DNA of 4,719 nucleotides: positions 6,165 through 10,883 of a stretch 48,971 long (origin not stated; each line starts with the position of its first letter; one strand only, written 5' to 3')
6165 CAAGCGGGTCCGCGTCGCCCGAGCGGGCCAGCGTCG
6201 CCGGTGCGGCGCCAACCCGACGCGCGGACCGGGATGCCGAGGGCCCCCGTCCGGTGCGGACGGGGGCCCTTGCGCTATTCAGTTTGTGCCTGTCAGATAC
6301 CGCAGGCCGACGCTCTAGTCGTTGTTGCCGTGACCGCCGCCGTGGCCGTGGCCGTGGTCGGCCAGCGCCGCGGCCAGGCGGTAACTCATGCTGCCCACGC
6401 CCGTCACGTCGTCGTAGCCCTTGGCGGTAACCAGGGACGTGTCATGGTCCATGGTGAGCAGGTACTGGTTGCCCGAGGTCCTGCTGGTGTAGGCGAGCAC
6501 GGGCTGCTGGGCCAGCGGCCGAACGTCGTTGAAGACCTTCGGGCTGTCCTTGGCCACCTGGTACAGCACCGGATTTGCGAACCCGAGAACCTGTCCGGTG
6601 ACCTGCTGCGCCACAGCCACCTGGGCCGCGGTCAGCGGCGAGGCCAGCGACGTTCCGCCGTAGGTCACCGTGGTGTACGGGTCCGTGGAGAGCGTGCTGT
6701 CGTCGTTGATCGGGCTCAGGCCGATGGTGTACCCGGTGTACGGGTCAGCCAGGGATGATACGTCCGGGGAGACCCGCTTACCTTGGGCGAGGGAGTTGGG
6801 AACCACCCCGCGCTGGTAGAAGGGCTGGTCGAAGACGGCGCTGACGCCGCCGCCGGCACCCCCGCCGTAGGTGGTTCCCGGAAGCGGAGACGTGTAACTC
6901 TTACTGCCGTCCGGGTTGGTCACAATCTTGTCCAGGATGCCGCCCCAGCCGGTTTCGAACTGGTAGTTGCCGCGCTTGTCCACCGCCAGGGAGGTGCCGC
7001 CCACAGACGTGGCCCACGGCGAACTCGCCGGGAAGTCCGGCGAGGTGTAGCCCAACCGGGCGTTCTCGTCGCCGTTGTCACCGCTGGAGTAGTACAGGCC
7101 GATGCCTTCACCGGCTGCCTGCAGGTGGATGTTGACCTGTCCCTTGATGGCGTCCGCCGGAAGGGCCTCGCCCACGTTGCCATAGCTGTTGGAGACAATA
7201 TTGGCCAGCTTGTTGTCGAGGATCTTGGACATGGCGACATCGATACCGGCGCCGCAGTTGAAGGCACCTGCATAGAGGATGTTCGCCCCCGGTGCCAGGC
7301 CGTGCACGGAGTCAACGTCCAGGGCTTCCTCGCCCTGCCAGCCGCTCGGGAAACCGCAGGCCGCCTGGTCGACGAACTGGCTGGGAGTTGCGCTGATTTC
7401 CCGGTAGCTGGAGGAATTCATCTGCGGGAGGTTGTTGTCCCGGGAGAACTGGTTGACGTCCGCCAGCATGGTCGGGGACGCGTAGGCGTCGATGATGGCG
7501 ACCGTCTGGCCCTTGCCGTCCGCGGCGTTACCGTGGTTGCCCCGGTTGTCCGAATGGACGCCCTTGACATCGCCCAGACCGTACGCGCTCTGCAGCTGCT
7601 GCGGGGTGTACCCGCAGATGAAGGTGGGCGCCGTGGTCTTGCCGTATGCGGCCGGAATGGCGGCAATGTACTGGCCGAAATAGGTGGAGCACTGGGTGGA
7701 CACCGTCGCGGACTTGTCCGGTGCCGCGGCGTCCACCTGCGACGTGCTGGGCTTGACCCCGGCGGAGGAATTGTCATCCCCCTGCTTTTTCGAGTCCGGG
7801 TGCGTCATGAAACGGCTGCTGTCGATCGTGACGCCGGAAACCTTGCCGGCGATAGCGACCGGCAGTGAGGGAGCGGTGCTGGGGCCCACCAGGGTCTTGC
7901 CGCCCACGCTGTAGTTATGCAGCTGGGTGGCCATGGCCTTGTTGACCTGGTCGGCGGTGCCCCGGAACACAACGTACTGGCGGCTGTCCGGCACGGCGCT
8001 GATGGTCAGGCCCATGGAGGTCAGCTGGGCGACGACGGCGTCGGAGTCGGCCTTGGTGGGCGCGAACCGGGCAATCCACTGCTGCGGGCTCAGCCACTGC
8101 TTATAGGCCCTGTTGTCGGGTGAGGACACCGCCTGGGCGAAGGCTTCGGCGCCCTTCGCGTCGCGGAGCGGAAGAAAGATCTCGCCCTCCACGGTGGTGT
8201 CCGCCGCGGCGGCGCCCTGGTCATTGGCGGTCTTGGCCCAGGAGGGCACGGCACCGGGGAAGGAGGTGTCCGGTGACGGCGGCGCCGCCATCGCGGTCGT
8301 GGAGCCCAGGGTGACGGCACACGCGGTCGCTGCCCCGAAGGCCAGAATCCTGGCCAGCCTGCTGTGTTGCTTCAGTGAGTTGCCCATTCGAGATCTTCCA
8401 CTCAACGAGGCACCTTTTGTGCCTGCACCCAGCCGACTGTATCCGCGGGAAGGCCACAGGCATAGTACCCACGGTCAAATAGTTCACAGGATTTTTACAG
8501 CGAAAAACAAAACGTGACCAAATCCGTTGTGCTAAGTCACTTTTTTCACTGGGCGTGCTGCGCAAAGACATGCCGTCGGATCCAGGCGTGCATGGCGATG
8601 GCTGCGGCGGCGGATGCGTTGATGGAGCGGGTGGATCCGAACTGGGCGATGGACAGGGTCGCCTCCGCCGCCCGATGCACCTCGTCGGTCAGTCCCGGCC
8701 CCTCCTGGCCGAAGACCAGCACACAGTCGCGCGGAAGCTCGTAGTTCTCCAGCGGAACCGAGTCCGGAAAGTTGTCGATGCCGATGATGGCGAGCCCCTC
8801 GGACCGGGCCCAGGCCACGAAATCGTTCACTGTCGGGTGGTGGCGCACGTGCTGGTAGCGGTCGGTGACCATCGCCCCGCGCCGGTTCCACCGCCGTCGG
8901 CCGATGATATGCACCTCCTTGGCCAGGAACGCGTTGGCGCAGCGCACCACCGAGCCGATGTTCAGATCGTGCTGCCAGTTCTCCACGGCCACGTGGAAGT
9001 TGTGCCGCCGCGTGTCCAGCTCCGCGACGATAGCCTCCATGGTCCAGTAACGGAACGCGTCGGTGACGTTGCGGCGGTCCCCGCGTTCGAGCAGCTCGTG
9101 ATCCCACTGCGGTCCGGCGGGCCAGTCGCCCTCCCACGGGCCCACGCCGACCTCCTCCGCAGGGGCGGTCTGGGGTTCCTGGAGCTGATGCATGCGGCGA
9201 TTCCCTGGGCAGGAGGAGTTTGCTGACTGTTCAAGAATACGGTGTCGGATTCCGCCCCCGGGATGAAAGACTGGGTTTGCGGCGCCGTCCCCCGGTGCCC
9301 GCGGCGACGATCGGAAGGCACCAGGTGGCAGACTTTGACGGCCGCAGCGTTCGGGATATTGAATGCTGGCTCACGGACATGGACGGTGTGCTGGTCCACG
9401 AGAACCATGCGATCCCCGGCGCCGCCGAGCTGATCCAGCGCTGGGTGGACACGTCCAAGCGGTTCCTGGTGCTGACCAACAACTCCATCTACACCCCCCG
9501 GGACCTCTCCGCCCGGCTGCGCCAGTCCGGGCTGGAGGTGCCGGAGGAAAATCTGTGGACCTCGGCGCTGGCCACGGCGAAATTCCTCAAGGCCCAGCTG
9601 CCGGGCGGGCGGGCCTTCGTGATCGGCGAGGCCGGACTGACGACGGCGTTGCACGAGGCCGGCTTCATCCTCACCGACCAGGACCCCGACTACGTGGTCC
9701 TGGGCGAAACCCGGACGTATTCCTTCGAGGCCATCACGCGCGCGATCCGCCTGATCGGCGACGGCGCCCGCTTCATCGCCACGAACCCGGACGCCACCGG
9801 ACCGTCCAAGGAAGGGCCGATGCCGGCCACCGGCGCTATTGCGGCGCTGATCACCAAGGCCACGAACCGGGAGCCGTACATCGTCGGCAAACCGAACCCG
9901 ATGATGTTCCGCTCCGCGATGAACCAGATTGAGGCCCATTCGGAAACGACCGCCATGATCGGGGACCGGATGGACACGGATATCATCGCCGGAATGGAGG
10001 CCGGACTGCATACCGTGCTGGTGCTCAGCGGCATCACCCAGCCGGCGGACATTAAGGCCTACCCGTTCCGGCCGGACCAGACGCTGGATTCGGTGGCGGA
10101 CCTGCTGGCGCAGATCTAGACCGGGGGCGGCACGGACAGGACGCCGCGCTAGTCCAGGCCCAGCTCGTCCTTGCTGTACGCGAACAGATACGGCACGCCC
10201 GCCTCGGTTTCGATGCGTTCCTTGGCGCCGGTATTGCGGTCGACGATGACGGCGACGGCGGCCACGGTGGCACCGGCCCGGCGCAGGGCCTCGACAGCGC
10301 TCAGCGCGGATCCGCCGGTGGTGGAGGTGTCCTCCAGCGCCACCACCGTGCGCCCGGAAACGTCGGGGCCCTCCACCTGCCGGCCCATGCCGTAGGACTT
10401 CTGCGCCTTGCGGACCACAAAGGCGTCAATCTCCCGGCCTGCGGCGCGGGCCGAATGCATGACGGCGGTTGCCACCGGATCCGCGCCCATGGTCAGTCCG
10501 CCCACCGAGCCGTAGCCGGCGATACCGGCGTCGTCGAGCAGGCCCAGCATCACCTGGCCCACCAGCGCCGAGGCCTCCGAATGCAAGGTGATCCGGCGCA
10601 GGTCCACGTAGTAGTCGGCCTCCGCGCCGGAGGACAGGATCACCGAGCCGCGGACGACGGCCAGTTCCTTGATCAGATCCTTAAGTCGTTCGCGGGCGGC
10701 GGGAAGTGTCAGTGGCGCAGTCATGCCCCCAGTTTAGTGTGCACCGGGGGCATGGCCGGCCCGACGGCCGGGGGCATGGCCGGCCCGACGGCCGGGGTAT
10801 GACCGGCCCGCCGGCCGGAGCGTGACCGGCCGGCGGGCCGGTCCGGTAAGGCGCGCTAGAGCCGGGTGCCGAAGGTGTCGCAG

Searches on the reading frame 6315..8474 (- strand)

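Call 7: search_protein_families(library=pfam, proteins=[window:6315-8474:-])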
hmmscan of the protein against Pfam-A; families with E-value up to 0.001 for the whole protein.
window:6315-8474:- (719 aa): 1 family
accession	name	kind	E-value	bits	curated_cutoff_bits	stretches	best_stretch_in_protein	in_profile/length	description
PF09286.16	Pro-kuma_activ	-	4.4e-29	102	23.5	1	83-216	3-138/143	Pro-kumamolisin, activation domain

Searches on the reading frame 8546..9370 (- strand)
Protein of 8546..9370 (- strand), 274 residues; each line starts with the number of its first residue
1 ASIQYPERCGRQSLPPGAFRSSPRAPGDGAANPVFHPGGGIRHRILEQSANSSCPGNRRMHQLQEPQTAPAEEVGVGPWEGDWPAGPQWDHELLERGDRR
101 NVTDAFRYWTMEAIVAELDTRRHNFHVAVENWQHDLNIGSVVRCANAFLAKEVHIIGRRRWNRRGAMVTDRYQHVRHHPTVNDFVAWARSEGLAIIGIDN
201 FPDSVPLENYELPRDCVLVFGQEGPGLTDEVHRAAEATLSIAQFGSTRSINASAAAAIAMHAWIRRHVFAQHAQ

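Call 7: search_protein_families(library=pfam, proteins=[window:8546-9370:-])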
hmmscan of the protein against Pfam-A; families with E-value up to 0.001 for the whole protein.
window:8546-9370:- (274 aa): 1 family
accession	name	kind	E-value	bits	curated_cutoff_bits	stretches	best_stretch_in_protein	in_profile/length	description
PF00588.24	SpoU_methylase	-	5.1e-26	91.9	29.7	1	125-261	2-142/142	SpoU rRNA Methylase family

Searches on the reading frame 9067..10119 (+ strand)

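Call 7: search_protein_families(library=pfam, proteins=[window:9067-10119:+])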
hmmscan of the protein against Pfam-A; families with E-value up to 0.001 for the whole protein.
window:9067-10119:+ (350 aa): 4 families
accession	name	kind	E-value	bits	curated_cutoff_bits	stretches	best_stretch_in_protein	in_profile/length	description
PF13242.12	Hydrolase_like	-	1.8e-27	95.5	22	1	273-346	2-75/75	HAD-hyrolase-like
PF13344.12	Hydrolase_6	-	8.6e-27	93.6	27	1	101-200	1-100/101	Haloacid dehalogenase-like hydrolase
PF00702.32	Hydrolase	-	1.1e-10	42.7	26.4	1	102-313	5-191/191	haloacid dehalogenase-like hydrolase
PF13419.12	HAD_2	-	7.5e-07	29.9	23.8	1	265-319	125-178/178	Haloacid dehalogenase-like hydrolase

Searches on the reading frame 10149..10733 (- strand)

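Call 7: search_protein_families(library=pfam, proteins=[window:10149-10733:-])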
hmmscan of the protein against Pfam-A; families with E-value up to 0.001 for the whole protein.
window:10149-10733:- (194 aa): 1 family
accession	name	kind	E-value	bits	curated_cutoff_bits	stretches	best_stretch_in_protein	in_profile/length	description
PF00156.33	Pribosyltran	-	2.9e-08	33.6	26.3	1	121-174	81-134/158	Phosphoribosyl transferase domain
